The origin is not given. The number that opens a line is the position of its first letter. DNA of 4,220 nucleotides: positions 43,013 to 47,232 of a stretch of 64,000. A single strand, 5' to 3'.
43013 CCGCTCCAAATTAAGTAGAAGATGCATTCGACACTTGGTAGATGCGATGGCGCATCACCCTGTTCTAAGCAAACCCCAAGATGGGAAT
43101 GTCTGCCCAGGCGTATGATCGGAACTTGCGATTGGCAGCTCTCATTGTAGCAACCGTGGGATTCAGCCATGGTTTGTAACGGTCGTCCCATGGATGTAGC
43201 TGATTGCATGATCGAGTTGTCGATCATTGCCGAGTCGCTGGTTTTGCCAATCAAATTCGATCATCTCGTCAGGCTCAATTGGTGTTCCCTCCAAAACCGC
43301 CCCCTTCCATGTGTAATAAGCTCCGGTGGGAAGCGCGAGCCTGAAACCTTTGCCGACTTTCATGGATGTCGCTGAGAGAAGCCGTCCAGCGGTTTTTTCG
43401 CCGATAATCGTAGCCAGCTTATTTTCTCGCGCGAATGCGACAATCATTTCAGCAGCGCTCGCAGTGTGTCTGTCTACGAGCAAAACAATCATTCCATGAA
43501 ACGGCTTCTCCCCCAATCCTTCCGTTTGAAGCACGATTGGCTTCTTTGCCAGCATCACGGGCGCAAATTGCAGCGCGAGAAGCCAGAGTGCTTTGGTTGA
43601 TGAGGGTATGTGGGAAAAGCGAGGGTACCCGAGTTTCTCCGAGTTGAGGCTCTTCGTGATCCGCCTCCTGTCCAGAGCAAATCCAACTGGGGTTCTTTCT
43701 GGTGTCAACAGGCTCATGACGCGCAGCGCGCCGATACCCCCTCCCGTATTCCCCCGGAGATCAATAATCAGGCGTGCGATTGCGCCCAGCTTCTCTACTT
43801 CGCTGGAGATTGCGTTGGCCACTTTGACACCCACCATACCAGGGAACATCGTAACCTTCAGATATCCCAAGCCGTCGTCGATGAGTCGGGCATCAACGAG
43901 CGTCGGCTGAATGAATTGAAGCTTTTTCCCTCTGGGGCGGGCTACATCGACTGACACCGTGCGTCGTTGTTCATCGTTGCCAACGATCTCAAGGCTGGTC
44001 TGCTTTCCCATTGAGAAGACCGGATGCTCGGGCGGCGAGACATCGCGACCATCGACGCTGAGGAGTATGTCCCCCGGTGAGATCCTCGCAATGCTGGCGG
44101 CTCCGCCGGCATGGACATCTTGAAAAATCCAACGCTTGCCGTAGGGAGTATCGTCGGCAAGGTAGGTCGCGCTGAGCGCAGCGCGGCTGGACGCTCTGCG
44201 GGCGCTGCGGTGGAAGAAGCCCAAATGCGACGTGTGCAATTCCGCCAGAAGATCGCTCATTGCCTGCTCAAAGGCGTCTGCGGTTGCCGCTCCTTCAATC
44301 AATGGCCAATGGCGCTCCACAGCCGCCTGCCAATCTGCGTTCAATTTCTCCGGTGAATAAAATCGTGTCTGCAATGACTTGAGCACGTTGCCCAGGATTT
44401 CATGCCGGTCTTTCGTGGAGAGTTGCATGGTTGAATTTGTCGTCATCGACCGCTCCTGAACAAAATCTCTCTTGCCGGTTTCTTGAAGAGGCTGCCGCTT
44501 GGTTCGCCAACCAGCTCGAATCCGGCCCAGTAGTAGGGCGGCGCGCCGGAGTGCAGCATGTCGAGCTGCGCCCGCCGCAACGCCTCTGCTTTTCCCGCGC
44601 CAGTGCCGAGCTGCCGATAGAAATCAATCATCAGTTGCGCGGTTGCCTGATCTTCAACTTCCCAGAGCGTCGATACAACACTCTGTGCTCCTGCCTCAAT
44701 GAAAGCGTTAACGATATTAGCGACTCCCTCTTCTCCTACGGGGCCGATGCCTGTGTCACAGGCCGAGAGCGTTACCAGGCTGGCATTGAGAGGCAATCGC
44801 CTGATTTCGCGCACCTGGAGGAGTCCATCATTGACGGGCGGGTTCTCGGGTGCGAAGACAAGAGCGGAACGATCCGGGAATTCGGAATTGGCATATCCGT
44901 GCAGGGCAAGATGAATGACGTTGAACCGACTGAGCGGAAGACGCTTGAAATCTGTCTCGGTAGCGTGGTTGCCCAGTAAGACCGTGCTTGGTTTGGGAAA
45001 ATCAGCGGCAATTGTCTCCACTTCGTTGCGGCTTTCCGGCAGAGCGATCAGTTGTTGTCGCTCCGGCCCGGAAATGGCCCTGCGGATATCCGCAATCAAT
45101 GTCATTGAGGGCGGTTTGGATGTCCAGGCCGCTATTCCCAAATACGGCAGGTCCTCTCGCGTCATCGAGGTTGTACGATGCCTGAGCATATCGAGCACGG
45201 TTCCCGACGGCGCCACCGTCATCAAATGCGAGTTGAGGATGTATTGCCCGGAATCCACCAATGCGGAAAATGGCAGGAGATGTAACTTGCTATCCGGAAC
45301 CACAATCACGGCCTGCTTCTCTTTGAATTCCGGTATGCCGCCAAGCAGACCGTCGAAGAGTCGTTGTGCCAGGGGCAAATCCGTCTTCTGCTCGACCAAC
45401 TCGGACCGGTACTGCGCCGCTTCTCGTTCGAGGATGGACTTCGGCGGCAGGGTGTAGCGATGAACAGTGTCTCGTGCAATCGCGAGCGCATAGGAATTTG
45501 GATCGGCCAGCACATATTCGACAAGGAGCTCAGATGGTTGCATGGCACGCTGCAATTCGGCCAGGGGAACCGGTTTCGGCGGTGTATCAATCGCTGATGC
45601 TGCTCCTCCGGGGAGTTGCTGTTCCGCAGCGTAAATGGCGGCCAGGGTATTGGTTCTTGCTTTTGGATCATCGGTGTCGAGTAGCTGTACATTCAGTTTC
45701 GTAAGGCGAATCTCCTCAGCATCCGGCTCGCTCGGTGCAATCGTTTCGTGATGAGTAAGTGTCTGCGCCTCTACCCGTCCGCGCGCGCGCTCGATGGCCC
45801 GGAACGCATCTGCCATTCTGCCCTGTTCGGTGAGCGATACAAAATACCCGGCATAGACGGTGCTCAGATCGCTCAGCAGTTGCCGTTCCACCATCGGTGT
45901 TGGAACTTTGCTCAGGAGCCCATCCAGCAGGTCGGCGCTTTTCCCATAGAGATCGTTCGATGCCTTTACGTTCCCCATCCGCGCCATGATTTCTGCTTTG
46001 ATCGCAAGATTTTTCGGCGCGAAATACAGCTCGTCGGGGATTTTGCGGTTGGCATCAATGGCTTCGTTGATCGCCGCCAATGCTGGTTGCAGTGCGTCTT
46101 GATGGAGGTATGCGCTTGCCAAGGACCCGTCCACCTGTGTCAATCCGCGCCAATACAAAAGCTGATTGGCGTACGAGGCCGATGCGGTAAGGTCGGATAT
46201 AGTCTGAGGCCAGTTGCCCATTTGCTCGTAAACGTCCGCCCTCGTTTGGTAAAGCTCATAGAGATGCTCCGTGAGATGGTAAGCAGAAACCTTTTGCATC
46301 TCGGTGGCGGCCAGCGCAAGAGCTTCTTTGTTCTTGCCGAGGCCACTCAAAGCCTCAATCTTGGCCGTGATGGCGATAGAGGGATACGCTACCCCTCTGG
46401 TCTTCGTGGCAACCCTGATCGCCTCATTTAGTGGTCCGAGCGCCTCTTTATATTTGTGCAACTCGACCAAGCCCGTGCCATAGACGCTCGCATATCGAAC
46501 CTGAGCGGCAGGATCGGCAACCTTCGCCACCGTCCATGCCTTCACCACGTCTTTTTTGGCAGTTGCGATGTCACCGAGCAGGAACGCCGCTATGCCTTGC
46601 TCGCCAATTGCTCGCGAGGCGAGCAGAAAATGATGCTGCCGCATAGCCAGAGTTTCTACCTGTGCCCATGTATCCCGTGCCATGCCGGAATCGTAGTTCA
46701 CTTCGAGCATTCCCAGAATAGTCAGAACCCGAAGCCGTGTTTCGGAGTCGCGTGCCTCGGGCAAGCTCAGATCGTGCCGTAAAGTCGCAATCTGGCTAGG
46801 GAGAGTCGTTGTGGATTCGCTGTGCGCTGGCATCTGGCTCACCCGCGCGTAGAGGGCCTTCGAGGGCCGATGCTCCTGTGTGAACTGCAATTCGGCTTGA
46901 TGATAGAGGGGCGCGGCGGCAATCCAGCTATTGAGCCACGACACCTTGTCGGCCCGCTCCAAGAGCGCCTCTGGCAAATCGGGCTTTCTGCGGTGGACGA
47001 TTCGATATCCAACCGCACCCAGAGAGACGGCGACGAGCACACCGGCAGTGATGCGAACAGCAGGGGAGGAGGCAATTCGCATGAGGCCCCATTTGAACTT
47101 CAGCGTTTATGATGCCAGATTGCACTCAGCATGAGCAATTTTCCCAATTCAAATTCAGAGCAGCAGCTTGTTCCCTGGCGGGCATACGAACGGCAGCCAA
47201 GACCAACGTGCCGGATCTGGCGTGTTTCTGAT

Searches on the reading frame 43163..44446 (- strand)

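Call 41: search_protein_families(library=pfam, proteins=[window:43163-44446:-], max_evalue=0.0001)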
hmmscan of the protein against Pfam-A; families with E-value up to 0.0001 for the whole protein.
window:43163-44446:- (427 aa): 2 families
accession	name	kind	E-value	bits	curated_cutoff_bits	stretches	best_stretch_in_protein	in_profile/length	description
PF03572.23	Peptidase_S41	-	6.2e-25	88.1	24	1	193-394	2-163/165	Peptidase family S41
PF14684.11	Tricorn_C1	-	2.8e-05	24.4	24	1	12-68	3-59/59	Tricorn protease C1 domain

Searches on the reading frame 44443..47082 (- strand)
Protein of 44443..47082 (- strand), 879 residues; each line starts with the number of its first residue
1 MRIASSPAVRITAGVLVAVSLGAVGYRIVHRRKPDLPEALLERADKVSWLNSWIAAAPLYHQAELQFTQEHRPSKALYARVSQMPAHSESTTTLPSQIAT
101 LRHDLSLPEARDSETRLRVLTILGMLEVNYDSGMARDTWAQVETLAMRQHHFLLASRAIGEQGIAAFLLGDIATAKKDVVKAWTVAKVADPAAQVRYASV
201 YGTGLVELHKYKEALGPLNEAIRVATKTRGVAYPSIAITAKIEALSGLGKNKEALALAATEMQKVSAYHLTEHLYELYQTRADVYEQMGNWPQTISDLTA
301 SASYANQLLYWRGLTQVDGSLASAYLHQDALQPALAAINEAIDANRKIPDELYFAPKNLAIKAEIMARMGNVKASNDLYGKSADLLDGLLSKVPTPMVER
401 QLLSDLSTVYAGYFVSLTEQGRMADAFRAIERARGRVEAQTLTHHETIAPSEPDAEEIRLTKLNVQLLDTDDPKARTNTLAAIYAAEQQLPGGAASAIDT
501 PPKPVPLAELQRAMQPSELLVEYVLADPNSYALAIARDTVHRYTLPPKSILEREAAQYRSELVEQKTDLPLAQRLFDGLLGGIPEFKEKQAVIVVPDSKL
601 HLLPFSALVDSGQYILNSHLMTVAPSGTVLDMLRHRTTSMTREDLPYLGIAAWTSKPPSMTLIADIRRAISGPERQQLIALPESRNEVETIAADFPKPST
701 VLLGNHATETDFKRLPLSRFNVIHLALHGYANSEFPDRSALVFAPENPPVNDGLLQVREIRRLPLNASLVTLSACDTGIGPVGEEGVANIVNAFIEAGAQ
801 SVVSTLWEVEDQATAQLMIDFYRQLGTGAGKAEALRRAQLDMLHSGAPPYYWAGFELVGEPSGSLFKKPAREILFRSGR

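Call 41: search_protein_families(library=pfam, proteins=[window:44443-47082:-], max_evalue=0.0001)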
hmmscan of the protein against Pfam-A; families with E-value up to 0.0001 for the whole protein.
window:44443-47082:- (879 aa): 1 family
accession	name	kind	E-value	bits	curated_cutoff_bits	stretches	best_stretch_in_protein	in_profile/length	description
PF12770.12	CHAT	-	3.9e-60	204.2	24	1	572-860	4-289/289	CHAT domain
